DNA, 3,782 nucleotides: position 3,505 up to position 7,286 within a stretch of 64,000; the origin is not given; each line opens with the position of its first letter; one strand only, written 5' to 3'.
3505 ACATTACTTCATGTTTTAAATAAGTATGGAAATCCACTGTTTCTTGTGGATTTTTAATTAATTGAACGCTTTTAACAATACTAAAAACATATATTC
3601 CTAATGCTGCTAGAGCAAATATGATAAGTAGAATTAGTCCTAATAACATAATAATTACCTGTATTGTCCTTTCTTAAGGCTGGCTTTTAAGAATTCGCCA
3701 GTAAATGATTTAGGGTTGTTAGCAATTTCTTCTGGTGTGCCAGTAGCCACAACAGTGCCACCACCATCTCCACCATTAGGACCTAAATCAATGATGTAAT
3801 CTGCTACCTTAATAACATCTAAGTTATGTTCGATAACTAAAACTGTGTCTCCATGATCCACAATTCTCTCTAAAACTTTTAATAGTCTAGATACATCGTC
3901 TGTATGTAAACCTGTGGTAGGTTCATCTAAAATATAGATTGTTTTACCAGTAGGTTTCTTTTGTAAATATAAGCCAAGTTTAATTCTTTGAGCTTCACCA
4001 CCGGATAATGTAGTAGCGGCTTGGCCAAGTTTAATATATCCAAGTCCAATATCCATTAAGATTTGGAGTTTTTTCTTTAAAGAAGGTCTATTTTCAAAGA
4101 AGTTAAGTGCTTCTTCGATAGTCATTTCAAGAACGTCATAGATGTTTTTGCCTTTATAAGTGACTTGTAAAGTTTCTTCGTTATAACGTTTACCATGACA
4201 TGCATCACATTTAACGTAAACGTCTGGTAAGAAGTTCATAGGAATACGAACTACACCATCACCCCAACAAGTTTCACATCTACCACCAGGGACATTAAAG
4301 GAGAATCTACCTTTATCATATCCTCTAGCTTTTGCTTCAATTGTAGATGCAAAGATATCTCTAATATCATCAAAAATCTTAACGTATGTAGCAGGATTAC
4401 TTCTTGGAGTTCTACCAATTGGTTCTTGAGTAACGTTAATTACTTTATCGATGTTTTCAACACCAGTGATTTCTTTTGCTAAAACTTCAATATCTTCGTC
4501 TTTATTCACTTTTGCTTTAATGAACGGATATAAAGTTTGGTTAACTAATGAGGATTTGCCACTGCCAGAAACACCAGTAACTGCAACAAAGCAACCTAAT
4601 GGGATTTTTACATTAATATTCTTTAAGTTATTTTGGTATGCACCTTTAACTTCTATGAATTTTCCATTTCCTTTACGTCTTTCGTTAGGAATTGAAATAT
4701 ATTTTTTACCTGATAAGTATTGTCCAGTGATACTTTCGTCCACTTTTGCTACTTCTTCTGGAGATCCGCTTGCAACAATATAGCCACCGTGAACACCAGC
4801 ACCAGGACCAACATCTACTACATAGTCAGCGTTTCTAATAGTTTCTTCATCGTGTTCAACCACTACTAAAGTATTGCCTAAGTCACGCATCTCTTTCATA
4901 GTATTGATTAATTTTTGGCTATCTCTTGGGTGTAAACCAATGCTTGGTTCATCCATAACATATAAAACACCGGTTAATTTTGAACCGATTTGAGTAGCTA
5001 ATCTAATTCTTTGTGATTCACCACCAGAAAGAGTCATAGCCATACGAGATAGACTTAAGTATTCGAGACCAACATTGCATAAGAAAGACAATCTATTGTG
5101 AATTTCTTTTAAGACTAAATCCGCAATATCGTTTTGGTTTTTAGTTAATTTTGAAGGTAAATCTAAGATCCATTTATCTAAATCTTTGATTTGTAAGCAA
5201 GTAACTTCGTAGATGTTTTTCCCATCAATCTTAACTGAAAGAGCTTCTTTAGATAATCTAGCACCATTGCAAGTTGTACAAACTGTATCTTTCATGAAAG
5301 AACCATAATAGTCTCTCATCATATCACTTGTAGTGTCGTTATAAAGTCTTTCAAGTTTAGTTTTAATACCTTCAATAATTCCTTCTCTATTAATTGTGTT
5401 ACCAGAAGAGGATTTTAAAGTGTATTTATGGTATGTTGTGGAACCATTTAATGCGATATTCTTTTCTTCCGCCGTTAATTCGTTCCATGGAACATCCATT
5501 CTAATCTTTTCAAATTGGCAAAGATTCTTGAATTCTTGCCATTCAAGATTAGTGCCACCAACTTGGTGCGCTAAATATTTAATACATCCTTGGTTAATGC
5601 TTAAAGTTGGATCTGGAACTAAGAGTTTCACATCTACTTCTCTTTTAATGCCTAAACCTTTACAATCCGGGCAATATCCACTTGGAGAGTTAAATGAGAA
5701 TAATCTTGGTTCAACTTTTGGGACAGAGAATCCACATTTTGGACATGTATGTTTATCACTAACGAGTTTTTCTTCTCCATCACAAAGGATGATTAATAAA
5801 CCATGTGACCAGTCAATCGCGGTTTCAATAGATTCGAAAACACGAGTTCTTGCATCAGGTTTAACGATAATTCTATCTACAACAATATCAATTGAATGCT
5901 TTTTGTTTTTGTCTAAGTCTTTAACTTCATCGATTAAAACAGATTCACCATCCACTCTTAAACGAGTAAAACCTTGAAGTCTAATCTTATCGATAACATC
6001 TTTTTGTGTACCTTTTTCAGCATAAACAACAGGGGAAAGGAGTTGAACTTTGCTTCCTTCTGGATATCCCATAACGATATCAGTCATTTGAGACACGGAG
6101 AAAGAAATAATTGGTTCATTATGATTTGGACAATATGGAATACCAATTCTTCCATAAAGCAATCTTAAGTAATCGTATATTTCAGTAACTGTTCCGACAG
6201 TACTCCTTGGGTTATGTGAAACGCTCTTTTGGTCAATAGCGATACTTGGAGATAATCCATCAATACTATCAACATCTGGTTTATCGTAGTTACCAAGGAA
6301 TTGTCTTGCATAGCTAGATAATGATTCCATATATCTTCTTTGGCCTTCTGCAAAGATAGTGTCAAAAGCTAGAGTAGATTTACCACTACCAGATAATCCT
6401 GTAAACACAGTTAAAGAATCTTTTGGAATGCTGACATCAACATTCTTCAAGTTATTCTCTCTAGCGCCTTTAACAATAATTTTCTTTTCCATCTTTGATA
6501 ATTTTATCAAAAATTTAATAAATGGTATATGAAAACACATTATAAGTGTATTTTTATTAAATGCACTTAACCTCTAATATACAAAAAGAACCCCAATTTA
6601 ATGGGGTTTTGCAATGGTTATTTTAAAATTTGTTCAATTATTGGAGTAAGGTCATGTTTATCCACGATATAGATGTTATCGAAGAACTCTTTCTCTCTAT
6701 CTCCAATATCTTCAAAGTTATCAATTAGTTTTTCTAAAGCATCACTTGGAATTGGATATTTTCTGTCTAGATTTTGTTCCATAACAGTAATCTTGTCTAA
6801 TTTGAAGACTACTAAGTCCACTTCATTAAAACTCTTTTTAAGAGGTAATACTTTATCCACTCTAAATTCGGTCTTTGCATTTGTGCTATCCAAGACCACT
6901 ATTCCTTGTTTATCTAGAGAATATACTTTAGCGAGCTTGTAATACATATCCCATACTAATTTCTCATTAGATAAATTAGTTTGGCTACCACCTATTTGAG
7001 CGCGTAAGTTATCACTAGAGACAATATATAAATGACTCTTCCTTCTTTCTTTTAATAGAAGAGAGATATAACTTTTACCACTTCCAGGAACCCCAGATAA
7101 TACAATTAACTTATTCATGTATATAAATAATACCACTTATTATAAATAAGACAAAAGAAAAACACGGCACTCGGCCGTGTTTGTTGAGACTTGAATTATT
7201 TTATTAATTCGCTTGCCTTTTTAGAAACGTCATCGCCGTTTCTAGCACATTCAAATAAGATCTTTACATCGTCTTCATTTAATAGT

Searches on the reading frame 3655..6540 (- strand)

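Call 59: search_protein_families(library=pfam, proteins=[window:3655-6540:-], max_evalue=0.0001)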
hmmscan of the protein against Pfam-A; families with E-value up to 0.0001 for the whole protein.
window:3655-6540:- (961 aa): 11 families
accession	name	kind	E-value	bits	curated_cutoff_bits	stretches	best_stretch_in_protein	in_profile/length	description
PF17760.6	UvrA_inter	-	1.1e-33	115.8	23.3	1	148-253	2-107/109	UvrA interaction domain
PF17755.6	UvrA_DNA-bind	-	1.4e-24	87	23.2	1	303-412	1-108/110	UvrA DNA-binding domain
PF00005.33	ABC_tran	-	5.3e-19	69.6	25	0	833-876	97-137/137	ABC transporter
PF02463.25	SMC_N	-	5.2e-12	46.1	40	0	187-577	104-211/220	RecF/RecN/SMC N terminal domain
PF13555.12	AAA_29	-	2e-07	31.1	27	0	34-57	15-38/61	P-loop containing region of AAA domain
PF13175.12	AAA_15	-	2.5e-07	31.1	32.1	0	524-557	329-362/374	AAA ATPase domain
PF20703.3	nSTAND1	-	8.2e-07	29.4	27.1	0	650-689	34-73/379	Novel STAND NTPase 1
PF13304.12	AAA_21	-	1e-06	29.5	27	0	854-891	247-284/304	AAA domain, putative AbiEii toxin, Type IV TA system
PF03193.22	RsgA_GTPase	-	3.9e-06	27.2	30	0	625-676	83-132/174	RsgA GTPase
PF00684.25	DnaJ_CXXCXGXG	-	3e-05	24.6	32.7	0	754-785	17-51/65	DnaJ central domain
PF13191.12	AAA_16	-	7.8e-05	23.7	32.6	0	650-670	25-45/167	AAA ATPase domain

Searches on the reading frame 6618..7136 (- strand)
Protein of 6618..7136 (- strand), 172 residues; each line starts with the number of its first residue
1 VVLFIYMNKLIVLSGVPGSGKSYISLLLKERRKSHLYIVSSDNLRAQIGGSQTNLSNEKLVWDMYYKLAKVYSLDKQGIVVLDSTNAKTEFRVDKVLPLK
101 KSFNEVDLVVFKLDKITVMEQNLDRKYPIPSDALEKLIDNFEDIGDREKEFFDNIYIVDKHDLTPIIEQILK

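Call 59: search_protein_families(library=pfam, proteins=[window:6618-7136:-], max_evalue=0.0001)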
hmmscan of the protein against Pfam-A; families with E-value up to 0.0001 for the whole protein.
window:6618-7136:- (172 aa): 3 families
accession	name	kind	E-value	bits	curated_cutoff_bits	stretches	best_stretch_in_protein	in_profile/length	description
PF13671.12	AAA_33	-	1.3e-11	45.5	27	1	10-142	1-141/143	AAA domain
PF08433.16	KTI12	-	9.7e-10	38.8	22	1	10-149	3-145/271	Chromatin associated protein KTI12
PF13238.12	AAA_18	-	2.9e-06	28.2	29.4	0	11-90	1-85/128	AAA domain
